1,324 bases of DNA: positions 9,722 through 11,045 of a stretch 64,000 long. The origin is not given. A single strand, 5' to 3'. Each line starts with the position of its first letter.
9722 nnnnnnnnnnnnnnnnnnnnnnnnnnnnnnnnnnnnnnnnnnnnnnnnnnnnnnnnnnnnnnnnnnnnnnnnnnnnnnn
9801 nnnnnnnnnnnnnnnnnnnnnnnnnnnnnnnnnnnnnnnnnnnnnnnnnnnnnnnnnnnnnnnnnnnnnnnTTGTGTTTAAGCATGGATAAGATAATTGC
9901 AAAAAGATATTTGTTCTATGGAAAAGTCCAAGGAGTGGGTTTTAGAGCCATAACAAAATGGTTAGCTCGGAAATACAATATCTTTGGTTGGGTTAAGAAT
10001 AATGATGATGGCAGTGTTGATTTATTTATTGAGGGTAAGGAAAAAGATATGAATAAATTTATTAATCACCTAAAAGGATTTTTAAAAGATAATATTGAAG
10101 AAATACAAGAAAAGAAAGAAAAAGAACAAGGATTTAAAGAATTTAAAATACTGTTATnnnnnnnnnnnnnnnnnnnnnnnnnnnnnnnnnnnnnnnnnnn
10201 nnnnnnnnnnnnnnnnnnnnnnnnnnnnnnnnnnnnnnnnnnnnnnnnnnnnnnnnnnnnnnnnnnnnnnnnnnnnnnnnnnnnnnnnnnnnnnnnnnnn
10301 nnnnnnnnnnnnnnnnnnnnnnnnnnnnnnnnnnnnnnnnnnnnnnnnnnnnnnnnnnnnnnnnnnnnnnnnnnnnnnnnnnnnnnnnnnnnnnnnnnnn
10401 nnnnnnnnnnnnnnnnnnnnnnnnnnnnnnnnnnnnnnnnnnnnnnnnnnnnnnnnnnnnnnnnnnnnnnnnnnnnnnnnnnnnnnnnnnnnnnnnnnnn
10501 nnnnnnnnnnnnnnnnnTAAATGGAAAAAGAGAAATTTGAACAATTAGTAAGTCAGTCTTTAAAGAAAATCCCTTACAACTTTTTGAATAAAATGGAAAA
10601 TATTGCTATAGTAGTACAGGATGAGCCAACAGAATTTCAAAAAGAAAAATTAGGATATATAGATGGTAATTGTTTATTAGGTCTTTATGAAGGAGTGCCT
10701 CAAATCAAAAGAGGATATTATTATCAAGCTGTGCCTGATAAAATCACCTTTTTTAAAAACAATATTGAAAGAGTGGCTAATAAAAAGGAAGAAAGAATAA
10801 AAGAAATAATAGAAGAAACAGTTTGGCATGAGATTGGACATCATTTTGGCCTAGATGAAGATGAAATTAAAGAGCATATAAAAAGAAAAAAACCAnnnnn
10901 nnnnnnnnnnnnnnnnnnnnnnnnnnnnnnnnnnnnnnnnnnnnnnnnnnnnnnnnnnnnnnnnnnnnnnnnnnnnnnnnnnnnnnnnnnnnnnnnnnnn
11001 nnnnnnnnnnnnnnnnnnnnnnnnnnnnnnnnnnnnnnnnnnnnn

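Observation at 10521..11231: Unusual fusion of a zincin-like metallopeptidase domain with a tRNA-binding (CsaA/EMAP-like) domain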

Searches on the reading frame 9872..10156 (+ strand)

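Call 28: search_protein_families(library=pfam, proteins=[window:9872-10156:+], max_evalue=0.01)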
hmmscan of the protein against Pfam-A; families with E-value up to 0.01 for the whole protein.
window:9872-10156:+ (95 aa): 1 family
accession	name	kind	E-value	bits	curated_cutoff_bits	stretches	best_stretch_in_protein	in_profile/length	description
PF00708.24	Acylphosphatase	-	5.1e-21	75.2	22.5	1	12-93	2-85/85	Acylphosphatase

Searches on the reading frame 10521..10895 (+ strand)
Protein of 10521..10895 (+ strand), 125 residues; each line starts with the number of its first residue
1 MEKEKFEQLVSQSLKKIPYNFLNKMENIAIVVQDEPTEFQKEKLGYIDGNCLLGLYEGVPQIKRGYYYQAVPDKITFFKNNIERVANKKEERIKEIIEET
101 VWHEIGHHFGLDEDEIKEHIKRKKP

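Call 75: search_solved_structures(query=window:10521-10895:+, max_evalue=10, show_alignments=3)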
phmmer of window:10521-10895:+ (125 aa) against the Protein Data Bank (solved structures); distinct sequences matched with E-value up to 10: 3.
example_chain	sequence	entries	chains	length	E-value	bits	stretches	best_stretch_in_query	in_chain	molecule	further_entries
3e11_A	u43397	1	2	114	1.6e-17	67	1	2-118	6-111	predicted zincin-like metalloprotease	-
8vd6_A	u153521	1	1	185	0.00087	22.6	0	90-123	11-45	CAP REPEAT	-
3m7g_A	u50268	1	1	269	0.62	13.4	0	77-117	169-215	Topoisomerase V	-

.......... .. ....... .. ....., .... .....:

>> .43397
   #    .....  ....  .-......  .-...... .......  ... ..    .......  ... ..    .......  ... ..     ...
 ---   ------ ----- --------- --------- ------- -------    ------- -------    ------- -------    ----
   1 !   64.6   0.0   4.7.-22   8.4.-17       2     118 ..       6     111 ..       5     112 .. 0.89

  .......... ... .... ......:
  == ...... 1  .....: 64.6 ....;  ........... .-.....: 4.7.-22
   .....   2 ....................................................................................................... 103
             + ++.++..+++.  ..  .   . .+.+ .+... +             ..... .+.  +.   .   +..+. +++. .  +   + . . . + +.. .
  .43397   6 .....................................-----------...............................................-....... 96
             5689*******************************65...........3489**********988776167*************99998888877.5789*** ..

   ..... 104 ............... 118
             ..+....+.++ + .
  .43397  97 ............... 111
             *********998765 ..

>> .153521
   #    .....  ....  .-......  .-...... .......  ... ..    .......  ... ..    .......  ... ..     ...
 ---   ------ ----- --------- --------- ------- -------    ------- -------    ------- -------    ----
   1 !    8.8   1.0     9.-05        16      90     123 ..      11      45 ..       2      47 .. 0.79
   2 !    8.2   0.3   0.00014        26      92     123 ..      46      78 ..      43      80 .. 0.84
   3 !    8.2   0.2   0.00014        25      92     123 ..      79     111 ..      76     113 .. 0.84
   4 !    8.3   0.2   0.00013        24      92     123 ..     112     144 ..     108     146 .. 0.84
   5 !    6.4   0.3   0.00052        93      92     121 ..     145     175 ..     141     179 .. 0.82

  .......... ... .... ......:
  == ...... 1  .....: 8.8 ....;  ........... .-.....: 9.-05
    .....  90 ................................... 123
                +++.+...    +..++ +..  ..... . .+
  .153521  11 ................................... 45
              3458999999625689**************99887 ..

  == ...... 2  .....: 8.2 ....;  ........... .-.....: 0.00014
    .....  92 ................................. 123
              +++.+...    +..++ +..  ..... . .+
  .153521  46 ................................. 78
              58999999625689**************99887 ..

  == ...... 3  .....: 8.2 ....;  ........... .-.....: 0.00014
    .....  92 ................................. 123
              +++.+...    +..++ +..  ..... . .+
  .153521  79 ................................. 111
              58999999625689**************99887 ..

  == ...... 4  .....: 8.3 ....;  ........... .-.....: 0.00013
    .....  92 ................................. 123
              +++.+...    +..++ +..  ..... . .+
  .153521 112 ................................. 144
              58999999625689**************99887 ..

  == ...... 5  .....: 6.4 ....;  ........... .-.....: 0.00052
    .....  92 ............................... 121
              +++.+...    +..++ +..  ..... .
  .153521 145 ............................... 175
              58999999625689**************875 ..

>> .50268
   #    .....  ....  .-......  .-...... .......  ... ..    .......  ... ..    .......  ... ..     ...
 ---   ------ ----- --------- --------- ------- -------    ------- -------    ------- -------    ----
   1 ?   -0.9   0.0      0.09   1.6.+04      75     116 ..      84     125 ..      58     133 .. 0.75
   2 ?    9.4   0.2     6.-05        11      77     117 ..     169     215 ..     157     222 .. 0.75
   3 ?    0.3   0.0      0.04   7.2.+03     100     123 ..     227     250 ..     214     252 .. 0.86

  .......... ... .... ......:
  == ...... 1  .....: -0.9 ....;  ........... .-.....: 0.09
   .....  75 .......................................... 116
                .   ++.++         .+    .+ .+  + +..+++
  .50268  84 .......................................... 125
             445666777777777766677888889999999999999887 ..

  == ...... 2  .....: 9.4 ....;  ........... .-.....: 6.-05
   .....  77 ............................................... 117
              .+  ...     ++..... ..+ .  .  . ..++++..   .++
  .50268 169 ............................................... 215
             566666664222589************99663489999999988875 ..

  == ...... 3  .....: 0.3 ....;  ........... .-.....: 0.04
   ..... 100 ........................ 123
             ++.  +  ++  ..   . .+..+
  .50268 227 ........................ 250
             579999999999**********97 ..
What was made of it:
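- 10521..10886 (+): N-terminal mini-zincin domain, res 1-122 (Pfam Zincin_1 envelope res 25-119 = nt 10593-10877). 3e11 E=1.6e-17 (call 75).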
